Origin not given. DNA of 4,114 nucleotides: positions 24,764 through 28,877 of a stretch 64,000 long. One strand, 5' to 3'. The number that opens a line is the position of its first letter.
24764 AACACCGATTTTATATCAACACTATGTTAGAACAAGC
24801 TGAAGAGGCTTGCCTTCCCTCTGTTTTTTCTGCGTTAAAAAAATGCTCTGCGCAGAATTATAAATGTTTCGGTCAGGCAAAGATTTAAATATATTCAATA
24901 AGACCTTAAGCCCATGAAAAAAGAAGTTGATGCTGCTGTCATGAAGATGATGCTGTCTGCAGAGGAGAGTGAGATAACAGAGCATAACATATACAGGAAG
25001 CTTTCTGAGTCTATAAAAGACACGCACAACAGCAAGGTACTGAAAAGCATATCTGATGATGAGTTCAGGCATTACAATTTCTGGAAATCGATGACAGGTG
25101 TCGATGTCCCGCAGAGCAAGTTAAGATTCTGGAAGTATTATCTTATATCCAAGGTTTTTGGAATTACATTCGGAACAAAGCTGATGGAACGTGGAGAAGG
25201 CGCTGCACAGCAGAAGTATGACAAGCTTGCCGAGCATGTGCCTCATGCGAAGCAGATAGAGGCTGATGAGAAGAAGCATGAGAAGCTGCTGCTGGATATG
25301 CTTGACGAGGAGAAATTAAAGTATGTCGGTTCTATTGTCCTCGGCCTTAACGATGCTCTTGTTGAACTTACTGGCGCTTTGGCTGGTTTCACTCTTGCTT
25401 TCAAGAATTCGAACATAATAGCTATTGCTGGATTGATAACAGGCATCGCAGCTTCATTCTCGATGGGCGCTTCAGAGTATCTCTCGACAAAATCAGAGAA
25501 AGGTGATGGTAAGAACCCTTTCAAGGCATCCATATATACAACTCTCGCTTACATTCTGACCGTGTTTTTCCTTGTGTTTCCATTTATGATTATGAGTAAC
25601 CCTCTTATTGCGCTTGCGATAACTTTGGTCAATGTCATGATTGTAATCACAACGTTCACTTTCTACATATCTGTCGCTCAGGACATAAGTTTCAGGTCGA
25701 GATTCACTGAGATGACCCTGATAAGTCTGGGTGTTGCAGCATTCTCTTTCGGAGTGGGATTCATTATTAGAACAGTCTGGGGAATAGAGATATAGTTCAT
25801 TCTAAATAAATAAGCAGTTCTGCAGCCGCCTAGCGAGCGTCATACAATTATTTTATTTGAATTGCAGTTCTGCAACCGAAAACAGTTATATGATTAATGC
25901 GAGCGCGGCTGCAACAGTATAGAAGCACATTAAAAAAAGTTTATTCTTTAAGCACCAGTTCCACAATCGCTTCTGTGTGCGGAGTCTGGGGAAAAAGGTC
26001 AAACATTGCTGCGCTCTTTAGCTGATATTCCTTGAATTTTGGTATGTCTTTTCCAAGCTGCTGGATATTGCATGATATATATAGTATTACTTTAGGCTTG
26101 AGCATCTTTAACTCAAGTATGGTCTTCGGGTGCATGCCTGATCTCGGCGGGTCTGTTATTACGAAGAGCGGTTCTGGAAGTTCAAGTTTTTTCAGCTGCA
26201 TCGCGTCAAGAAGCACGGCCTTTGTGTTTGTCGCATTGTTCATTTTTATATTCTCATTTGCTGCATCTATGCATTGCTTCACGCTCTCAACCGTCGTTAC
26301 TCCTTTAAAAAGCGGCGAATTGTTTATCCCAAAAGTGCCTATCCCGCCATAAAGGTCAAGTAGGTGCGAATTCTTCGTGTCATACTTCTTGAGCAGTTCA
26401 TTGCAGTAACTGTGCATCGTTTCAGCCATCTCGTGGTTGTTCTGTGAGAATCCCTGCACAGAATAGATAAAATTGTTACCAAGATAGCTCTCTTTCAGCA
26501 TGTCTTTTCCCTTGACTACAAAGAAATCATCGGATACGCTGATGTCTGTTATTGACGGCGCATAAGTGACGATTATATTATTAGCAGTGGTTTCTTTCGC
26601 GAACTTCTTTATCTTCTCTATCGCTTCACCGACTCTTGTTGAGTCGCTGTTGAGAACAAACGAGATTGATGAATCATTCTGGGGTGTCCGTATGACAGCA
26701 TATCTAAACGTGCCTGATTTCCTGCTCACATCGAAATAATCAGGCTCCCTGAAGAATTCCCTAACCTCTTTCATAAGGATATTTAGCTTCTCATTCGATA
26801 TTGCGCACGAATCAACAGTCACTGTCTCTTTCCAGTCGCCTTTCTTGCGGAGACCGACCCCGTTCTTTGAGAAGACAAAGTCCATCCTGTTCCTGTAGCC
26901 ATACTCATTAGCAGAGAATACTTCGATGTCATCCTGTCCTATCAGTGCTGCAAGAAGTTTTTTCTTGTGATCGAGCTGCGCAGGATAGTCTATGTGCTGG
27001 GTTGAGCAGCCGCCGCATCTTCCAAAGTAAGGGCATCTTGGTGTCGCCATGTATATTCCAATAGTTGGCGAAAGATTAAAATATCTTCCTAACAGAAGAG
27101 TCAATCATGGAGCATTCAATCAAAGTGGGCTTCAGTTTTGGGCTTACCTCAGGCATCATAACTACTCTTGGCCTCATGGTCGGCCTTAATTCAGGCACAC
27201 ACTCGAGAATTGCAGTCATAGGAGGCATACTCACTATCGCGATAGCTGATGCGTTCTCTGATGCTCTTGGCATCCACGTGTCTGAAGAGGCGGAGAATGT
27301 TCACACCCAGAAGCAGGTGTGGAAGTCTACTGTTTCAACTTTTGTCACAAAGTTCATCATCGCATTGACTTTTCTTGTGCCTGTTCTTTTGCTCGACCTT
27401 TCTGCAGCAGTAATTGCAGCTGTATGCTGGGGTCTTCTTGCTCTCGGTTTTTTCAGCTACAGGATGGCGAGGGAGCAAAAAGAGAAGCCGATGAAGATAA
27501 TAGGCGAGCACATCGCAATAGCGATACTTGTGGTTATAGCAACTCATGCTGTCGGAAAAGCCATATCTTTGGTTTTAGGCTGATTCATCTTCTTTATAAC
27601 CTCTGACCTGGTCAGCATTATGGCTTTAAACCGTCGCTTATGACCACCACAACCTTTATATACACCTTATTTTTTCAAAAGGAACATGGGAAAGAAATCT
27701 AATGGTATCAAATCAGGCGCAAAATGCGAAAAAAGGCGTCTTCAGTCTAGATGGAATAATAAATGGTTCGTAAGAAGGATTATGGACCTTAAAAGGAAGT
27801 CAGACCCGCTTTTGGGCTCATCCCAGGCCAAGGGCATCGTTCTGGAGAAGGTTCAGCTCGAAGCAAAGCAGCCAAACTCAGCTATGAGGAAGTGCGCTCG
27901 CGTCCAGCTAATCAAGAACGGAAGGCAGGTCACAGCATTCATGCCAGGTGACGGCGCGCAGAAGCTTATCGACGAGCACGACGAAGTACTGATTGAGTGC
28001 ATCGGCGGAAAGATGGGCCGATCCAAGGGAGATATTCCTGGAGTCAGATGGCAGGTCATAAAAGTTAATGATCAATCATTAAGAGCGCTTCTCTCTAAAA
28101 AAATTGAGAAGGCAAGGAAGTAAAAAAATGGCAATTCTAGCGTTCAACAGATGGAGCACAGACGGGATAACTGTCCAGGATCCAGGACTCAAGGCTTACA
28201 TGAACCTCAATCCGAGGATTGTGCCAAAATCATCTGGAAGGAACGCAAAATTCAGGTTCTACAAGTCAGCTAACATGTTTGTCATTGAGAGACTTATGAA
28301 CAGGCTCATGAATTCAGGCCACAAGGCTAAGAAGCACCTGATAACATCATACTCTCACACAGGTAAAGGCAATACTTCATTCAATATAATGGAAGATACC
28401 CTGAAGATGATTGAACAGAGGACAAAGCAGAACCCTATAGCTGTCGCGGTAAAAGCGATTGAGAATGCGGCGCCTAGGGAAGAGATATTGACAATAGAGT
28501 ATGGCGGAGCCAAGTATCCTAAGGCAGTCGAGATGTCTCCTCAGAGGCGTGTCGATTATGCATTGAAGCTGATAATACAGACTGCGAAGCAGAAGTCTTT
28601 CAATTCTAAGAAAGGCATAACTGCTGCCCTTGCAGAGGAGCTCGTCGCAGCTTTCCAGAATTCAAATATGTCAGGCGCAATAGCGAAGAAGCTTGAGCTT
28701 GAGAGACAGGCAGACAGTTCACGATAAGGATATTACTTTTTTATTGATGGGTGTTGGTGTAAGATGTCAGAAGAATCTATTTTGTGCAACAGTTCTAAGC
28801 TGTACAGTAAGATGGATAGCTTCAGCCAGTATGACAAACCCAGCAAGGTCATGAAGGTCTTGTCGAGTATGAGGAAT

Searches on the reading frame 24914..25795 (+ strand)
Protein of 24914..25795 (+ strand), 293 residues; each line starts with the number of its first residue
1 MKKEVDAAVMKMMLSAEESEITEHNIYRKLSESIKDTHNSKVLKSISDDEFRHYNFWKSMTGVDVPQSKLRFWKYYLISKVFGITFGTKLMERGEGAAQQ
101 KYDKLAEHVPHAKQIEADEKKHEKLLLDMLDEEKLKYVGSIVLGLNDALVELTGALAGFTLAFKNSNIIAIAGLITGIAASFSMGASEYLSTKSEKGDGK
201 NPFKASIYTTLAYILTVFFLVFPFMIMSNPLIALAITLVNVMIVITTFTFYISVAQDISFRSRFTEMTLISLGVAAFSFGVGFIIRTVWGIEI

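Call 39: search_protein_families(library=pfam, proteins=[window:24914-25795:+])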
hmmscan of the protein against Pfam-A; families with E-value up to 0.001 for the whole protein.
window:24914-25795:+ (293 aa): 2 families
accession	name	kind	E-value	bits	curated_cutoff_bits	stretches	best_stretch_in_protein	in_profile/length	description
PF01988.24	VIT1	-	9.8e-15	55.4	28.1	1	140-196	3-60/214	VIT family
PF02915.23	Rubrerythrin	-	0.00022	22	22.8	0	15-128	5-135/137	Rubrerythrin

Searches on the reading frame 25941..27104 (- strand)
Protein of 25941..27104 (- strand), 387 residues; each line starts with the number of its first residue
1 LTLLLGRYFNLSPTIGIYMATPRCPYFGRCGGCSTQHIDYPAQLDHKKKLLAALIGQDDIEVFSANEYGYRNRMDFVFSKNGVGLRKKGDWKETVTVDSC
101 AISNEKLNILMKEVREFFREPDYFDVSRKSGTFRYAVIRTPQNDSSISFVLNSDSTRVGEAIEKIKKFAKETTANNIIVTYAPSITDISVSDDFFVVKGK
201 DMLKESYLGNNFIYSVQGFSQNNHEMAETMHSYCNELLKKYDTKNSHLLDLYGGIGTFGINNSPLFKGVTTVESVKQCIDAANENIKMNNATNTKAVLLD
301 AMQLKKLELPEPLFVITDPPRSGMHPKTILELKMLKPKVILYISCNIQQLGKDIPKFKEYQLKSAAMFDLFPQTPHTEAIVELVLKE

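Call 39: search_protein_families(library=pfam, proteins=[window:25941-27104:-])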
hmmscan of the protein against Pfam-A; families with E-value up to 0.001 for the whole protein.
window:25941-27104:- (387 aa): 2 families
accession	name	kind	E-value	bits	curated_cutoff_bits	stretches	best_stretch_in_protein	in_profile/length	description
PF05958.17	tRNA_U5-meth_tr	-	6.3e-28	98.3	23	1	40-382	2-353/357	tRNA (Uracil-5-)-methyltransferase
PF03602.21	Cons_hypoth95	-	8.2e-06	26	24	1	237-363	35-171/182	Conserved hypothetical protein 95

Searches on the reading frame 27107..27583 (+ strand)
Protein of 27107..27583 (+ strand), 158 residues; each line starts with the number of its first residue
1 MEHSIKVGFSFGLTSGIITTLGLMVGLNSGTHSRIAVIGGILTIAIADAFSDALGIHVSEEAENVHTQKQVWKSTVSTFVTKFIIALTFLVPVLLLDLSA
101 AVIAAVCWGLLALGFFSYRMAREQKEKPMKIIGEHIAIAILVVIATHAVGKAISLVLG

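Call 39: search_protein_families(library=pfam, proteins=[window:27107-27583:+])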
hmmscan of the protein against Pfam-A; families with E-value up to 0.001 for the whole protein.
window:27107-27583:+ (158 aa): 2 families
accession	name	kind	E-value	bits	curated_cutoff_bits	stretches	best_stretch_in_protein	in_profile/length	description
PF01988.24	VIT1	-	3.1e-09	37.4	28.1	2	11-70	6-66/214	VIT family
PF07264.17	EI24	-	0.00027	21.6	32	1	36-128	72-158/199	Sulfate transporter CysZ/Etoposide-induced protein 2.4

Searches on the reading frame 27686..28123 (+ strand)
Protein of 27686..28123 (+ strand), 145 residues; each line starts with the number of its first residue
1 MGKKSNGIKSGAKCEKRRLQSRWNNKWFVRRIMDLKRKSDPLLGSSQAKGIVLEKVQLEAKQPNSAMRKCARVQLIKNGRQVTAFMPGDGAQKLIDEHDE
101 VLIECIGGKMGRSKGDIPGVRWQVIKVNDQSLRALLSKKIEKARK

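Call 39: search_protein_families(library=pfam, proteins=[window:27686-28123:+])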
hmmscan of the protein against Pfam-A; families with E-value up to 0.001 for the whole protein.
window:27686-28123:+ (145 aa): 1 family
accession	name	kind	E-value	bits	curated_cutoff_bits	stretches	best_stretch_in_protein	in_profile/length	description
PF00164.32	Ribosom_S12_S23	-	2.6e-41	140.2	22.3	1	36-144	2-109/110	Ribosomal protein S12/S23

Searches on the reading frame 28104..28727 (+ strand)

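Call 39: search_protein_families(library=pfam, proteins=[window:28104-28727:+])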
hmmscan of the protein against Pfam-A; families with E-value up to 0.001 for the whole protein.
window:28104-28727:+ (207 aa): 1 family
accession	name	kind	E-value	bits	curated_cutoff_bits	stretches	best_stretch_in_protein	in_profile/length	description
PF00177.27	Ribosomal_S7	-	1e-35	122.9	24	1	50-207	20-148/148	Ribosomal protein S7p/S5e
